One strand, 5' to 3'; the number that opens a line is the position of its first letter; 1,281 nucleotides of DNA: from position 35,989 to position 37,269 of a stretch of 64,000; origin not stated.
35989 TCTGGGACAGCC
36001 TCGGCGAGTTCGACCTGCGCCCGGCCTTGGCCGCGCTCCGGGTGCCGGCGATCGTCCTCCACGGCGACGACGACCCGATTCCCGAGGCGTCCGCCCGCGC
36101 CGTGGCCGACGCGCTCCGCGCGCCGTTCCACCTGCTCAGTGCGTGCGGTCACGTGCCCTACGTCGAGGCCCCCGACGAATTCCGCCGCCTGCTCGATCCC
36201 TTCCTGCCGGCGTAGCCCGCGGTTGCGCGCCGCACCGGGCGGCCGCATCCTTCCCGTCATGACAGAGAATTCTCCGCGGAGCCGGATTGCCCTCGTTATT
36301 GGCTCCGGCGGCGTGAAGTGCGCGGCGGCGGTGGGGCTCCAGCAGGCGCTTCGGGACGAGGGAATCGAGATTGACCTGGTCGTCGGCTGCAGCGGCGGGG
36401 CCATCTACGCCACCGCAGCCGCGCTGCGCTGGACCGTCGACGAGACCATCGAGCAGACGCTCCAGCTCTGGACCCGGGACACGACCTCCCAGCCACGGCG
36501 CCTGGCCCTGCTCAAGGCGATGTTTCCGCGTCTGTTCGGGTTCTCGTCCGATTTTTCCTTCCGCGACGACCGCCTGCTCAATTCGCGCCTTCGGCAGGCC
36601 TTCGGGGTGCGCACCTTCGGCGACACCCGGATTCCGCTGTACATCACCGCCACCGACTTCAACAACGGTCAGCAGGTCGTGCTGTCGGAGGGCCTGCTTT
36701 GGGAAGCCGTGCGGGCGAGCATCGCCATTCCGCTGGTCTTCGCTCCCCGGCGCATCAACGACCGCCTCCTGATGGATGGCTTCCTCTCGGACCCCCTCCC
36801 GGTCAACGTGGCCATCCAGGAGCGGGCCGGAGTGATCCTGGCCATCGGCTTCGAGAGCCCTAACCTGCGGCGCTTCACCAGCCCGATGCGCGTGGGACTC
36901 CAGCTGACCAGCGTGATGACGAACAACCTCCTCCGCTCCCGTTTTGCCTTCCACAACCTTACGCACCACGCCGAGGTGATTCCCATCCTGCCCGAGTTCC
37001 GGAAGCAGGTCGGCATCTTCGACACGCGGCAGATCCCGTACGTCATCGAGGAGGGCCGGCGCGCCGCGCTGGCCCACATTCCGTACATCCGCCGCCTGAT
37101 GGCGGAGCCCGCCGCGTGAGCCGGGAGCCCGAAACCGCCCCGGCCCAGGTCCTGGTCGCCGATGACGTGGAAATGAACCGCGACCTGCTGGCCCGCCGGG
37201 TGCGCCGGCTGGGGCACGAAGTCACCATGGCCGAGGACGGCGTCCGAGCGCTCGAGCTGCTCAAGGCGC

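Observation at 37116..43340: Atypical partner-switching / phosphorelay locus without a sigma factor or Hpt domain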

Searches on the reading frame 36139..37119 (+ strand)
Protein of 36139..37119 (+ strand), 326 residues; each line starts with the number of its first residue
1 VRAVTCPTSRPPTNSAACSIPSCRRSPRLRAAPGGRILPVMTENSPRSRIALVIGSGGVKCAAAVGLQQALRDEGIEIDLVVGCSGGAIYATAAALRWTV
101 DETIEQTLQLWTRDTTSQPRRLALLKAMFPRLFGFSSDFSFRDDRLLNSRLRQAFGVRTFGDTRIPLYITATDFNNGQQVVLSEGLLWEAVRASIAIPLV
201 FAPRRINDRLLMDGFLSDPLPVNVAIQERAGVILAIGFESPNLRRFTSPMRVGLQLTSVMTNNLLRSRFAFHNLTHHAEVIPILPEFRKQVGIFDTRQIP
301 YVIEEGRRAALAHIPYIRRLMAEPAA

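Call 7: search_protein_families(library=pfam, proteins=[window:36139-37119:+], max_evalue=0.001)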
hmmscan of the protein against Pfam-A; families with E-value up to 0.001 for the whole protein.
window:36139-37119:+ (326 aa): 1 family
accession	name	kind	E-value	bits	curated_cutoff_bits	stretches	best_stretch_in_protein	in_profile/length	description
PF01734.28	Patatin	-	9.2e-31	108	27.7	1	52-226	1-191/191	Patatin-like phospholipase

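Call 23: search_protein_families(library=ncbifam, proteins=[window:36139-37119:+], max_evalue=0.001)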
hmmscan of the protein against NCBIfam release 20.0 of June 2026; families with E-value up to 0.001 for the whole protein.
window:36139-37119:+ (326 aa): 3 families
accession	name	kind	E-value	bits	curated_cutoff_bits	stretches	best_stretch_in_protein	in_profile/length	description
NF007623.0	PRK10279.1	equivalog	3.1e-18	66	272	1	48-237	4-179/301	patatin-like phospholipase RssA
NF043045.1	T4SS_VpdC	equivalog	6.8e-07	27.7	1000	1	51-105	307-361/880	Dot/Icm T4SS effector VpdC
NF041079.1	CBASS_lipase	equivalog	0.00053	19.3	200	0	77-182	34-130/317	CBASS cGAMP-activated phospholipase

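Call 24: search_protein_families(library=padloc, proteins=[window:36139-37119:+], max_evalue=0.001)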
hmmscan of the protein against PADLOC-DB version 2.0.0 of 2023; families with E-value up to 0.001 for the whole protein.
window:36139-37119:+ (326 aa): 2 families
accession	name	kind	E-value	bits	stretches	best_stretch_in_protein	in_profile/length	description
PDLC00758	Effector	-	3.6e-09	34.4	1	75-230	38-197/331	Phospholipase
PDLC00757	Effector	-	1.3e-05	22.8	1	78-182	44-143/331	Phospholipase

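Call 27: search_solved_structures(query=window:36139-37119:+, max_evalue=0.001)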
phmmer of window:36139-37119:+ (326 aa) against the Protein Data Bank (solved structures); distinct sequences matched with E-value up to 0.001: 1.
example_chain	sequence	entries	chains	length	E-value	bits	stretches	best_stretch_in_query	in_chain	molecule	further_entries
5fqu_A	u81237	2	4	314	1.1e-22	84.3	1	47-311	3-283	PATATIN-LIKE PROTEIN, PLPD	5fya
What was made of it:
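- On RssA/RssB (rssAB operon): PlpD from the PDB scores similarly to RssA (call 27).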

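Call 41: find_homologous_proteins(query=window:36256-37116:+, max_evalue=1e-10)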
Query window:36256-37116:+ (287 aa): 3016 proteins with E <= 1e-10 among 5298 candidates; the best 120 are listed.
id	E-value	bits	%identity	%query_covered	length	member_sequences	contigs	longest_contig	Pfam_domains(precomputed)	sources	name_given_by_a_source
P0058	3.0e-184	629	100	100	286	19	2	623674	PF01734.28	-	-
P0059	1.9e-165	567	90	99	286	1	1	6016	PF01734.28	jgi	jgi:NTE family protein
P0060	1.6e-159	548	86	99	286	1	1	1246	PF01734.28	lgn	-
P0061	9.9e-159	545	86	99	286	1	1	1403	PF01734.28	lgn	-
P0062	3.2e-158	544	85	100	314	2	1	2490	PF01734.28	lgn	-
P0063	4.1e-158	543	85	99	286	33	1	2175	PF01734.28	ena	-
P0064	7.5e-157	539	85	100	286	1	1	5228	PF01734.28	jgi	-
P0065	2.8e-156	537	84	99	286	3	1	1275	PF01734.28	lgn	-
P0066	1.6e-155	535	84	99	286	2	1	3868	PF01734.28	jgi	-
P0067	2.2e-155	534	84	99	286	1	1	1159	PF01734.28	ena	-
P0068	1.3e-154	532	83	99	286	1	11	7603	PF01734.28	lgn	-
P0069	1.8e-153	528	83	99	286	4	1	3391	PF01734.28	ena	-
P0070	6.2e-153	526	83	99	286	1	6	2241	PF01734.28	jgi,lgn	-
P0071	9.7e-153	526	83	99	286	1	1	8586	PF01734.28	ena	-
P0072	1.3e-152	525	82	99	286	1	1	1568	PF01734.28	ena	-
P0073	1.7e-152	525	82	99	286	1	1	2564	PF01734.28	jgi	jgi:NTE family protein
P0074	2.0e-152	525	82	99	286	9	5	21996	PF01734.28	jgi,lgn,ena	jgi:NTE family protein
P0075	2.6e-152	524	82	99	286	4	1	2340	PF01734.28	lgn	-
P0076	1.3e-151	522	82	99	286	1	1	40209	PF01734.28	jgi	-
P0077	2.6e-151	521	82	99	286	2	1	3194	PF01734.28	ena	-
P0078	5.0e-151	520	82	99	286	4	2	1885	PF01734.28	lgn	-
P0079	7.4e-151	519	81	99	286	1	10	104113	PF01734.28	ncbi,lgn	-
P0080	2.2e-150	518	81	99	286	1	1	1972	PF01734.28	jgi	-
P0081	1.4e-149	515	82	98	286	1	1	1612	PF01734.28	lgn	-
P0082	2.0e-149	515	81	99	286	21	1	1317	PF01734.28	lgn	-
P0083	2.3e-149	515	83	97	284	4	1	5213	PF01734.28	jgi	-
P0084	8.0e-149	513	81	99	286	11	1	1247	PF01734.28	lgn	-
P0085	8.2e-149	513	80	100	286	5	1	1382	PF01734.28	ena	-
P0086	1.7e-148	512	80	100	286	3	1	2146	PF01734.28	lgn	-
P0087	3.2e-147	507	81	99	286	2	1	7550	PF01734.28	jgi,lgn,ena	-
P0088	3.6e-147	507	80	100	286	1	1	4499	PF01734.28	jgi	jgi:NTE family protein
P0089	7.6e-147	506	80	99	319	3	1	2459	PF01734.28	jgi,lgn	-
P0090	1.2e-145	502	79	99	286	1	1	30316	PF01734.28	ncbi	-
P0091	6.6e-141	487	76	98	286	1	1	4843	PF01734.28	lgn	-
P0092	1.1e-138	480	74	98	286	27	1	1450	PF01734.28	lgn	-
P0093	1.2e-137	476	73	100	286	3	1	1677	PF01734.28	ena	-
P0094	7.7e-137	473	74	98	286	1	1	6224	PF01734.28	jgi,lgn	jgi:NTE family protein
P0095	1.1e-135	470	73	99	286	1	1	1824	PF01734.28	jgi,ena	-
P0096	2.0e-127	443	70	98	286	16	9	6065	PF01734.28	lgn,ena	-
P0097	1.1e-123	430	67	100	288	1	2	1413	PF01734.28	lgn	-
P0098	6.7e-123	428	67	98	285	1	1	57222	PF01734.28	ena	-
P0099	3.8e-122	425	67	100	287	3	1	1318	PF01734.28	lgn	-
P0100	2.0e-121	423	67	99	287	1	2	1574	PF01734.28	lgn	-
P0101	3.6e-121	422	67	99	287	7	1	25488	PF01734.28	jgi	jgi:NTE family protein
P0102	5.4e-121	421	66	99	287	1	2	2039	PF01734.28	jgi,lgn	jgi:NTE family protein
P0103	5.5e-121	421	66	99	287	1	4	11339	PF01734.28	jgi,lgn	-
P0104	7.0e-121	421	66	98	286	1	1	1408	PF01734.28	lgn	-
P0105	1.9e-120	420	66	99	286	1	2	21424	PF01734.28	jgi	jgi:NTE family protein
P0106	8.2e-120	418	87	75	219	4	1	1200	PF01734.28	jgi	jgi:NTE family protein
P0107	1.0e-119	417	65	99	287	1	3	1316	PF01734.28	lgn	-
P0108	2.2e-119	416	65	99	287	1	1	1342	PF01734.28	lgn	-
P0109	5.0e-119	415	65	99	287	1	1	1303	PF01734.28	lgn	-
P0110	7.0e-119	415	65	99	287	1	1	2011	PF01734.28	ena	-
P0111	1.2e-118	414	65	99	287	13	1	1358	PF01734.28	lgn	-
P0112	3.3e-118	412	65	99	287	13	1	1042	PF01734.28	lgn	-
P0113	5.7e-118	412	65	98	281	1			PF01734.28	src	-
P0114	2.0e-116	406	65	96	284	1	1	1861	PF01734.28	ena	-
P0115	1.7e-115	403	64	99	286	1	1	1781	PF01734.28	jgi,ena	-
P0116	1.4e-114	400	64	97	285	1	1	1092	PF01734.28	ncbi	-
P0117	2.3e-113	396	62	97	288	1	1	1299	PF01734.28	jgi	-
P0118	1.3e-112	394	82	75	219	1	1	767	PF01734.28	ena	-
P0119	1.8e-112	394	63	98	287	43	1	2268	PF01734.28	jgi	jgi:NTE family protein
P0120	1.9e-111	390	63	96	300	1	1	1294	PF01734.28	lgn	-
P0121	3.3e-111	389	62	98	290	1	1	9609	PF01734.28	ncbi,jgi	jgi:NTE family protein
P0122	5.4e-111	389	64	97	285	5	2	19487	PF01734.28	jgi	-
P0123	1.6e-110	387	62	98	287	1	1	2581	PF01734.28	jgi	jgi:NTE family protein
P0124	1.7e-110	387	64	95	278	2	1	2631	PF01734.28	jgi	jgi:NTE family protein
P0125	1.8e-110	387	62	99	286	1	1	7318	PF01734.28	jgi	jgi:NTE family protein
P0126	3.7e-110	386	63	99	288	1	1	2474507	PF01734.28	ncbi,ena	-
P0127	4.5e-110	386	64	95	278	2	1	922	PF01734.28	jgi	jgi:NTE family protein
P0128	5.1e-110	386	61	98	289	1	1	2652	PF01734.28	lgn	-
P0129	3.2e-109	383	61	98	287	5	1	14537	PF01734.28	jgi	jgi:NTE family protein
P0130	5.4e-109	382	61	96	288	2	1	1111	PF01734.28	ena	-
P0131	8.1e-109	382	61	99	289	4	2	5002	PF01734.28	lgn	-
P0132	1.6e-108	381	61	98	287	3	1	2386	PF01734.28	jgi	jgi:NTE family protein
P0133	7.7e-108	378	61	95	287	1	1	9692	PF01734.28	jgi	jgi:NTE family protein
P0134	1.1e-107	378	61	96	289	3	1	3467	PF01734.28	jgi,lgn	-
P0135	2.7e-107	377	60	100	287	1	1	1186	PF01734.28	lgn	-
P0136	7.0e-107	375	59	97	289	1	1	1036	PF01734.28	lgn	-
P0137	1.2e-106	374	60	100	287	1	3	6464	PF01734.28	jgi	jgi:NTE family protein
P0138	5.4e-106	372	60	96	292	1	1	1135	PF01734.28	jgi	jgi:NTE family protein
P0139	7.8e-106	372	58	99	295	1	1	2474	PF01734.28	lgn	-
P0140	8.3e-106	372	59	99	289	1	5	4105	PF01734.28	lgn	-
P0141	8.4e-106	372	58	98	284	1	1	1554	PF01734.28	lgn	-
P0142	8.6e-106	372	62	98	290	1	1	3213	PF01734.28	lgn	-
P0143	1.1e-105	371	58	100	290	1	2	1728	PF01734.28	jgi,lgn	-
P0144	2.0e-105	370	58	99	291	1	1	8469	PF01734.28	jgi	jgi:NTE family protein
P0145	3.0e-105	370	59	99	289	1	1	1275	PF01734.28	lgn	-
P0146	3.2e-105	370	61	98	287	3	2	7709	PF01734.28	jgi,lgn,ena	jgi:NTE family protein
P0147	3.6e-105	370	59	98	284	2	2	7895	PF01734.28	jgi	jgi:NTE family protein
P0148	3.9e-105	369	58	99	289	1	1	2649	PF01734.28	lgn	-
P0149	5.0e-105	369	58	97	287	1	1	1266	PF01734.28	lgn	-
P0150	5.4e-105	369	60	98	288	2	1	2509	PF01734.28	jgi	-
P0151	6.5e-105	369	61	96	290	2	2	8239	PF01734.28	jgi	jgi:NTE family protein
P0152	1.3e-104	368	59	97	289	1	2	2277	PF01734.28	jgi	jgi:NTE family protein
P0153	2.0e-104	367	60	95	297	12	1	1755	PF01734.28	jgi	-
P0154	4.4e-104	366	60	96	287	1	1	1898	PF01734.28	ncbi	-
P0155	8.6e-104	365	58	98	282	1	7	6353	PF01734.28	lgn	-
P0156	1.1e-103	365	60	98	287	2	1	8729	PF01734.28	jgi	jgi:NTE family protein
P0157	1.1e-103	365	60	97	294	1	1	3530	PF01734.28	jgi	jgi:NTE family protein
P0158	1.2e-103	365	58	97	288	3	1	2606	PF01734.28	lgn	-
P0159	2.2e-103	364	59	98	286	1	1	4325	PF01734.28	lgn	-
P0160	2.3e-103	364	59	96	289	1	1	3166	PF01734.28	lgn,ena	-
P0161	2.7e-103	363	59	97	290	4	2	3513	PF01734.28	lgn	-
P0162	2.9e-103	363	59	98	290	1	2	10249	PF01734.28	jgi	jgi:NTE family protein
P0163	3.1e-103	363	59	96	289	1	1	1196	PF01734.28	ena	-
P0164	4.3e-103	363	57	98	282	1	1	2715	PF01734.28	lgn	-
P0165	9.6e-103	362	58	97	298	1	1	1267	PF01734.28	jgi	jgi:NTE family protein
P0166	1.1e-102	361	59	98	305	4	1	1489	PF01734.28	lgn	-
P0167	1.2e-102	361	59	97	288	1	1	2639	PF01734.28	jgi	jgi:NTE family protein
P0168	1.3e-102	361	58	97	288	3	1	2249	PF01734.28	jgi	jgi:NTE family protein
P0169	1.3e-102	361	60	97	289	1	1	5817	PF01734.28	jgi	jgi:NTE family protein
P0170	1.7e-102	361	59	98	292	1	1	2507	PF01734.28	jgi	jgi:NTE family protein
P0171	1.8e-102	361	59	98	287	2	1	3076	PF01734.28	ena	-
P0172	1.9e-102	361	59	95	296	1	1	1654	PF01734.28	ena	-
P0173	2.7e-102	360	57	97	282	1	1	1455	PF01734.28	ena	-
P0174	3.0e-102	360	57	98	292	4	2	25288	PF01734.28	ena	-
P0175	3.2e-102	360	59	95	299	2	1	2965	PF01734.28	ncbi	-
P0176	3.3e-102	360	63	92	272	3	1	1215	PF01734.28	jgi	jgi:NTE family protein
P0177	3.4e-102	360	56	98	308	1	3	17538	PF01734.28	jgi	jgi:NTE family protein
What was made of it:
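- No patatin fused to STAS, kinase or PP2C appeared among the top 120 patatin homologues (call 41). No STAS-like segment is present in the patatin protein, where Pfam finds only PF01734 (call 41). The patatin is highly conserved across phyla (call 41), unlike fast-evolving defence genes.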

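Call 42: find_encoding_contigs(protein=P0126, flank=7000, max_places=1)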
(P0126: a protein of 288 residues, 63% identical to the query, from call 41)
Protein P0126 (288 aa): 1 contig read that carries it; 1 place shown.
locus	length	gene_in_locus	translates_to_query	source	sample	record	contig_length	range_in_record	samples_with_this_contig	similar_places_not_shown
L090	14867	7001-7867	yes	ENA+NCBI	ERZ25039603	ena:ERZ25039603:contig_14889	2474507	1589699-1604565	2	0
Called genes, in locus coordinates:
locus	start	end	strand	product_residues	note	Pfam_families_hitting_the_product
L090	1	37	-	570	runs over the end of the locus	PF09972:DUF2207, PF20990:DUF2207_C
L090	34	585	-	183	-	PF04011:LemA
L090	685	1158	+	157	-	PF01980:TrmO_N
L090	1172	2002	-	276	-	PF12697:Abhydrolase_6 (faint), PF02129:Peptidase_S15 (faint), PF00561:Abhydrolase_1 (weak), PF12146:Hydrolase_4, PF00326:Peptidase_S9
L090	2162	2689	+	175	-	-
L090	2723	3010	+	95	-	-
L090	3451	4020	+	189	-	PF12867:DinB_2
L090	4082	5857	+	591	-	PF05230:MASE2, PF00512:HisKA, PF02518:HATPase_c, PF00072:Response_reg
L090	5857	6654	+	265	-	PF00072:Response_reg, PF13581:HATPase_c_2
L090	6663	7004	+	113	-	PF01740:STAS, PF13466:STAS_2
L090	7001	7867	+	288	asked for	PF01734:Patatin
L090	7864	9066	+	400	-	PF00072:Response_reg, PF07228:SpoIIE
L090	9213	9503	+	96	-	PF09723:Zn_ribbon_8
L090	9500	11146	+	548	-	PF03485:Arg_tRNA_synt_N, PF00750:tRNA-synt_1d, PF05746:DALR_1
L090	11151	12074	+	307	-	PF00294:PfkB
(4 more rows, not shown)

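Call 43: find_encoding_contigs(protein=P0174, flank=7000, max_places=1)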
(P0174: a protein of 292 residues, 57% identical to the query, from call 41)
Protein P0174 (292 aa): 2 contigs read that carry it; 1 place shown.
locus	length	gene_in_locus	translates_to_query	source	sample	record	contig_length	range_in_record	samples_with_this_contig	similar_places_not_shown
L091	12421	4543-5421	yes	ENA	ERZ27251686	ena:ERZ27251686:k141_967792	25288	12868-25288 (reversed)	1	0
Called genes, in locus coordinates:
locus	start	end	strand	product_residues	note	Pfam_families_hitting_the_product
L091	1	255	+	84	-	?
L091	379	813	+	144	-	PF04203:Sortase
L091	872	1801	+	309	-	PF00072:Response_reg, PF00990:GGDEF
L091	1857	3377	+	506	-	PF05230:MASE2, PF00512:HisKA, PF02518:HATPase_c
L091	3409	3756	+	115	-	PF00072:Response_reg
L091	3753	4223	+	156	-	PF13581:HATPase_c_2, PF02518:HATPase_c (weak)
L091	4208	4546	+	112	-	PF01740:STAS, PF13466:STAS_2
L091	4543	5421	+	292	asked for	PF01734:Patatin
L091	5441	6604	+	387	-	PF00072:Response_reg, PF07228:SpoIIE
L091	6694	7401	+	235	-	-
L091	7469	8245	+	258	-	PF00005:ABC_tran, PF13304:AAA_21 (faint)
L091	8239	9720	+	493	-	PF04069:OpuAC, PF00528:BPD_transp_1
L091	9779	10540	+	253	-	PF00106:adh_short, PF13561:adh_short_C2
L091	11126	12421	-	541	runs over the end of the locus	PF00005:ABC_tran, PF02463:SMC_N (faint), PF13476:AAA_23 (faint), PF13555:AAA_29 (faint), PF13304:AAA_21 (faint), PF13401:AAA_22 (faint), PF12848:ABC_tran_Xtn, PF00005:ABC_tran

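Call 44: find_encoding_contigs(protein=P0177, flank=7000, max_places=1)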
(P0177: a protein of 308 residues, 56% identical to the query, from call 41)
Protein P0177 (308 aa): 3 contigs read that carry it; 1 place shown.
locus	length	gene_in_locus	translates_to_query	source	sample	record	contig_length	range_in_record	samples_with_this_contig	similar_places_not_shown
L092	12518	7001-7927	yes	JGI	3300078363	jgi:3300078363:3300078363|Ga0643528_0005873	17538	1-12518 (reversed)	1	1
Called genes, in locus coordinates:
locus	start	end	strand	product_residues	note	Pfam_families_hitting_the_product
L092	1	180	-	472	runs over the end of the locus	PF00224:PK, PF02887:PK_C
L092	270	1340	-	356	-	-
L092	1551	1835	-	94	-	-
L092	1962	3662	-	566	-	PF27054:Beta_methylindole_red_C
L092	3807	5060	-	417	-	PF00108:Thiolase_N, PF02803:Thiolase_C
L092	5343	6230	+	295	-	-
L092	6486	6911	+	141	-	PF13581:HATPase_c_2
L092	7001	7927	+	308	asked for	PF01734:Patatin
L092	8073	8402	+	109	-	PF01740:STAS, PF13466:STAS_2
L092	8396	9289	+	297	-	PF01734:Patatin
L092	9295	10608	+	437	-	PF00027:cNMP_binding, PF07228:SpoIIE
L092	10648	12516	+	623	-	?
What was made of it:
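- Starting from patatin instead, 3 of 3 homologues at 56-63% identity sit in the cassette (calls 42-44).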
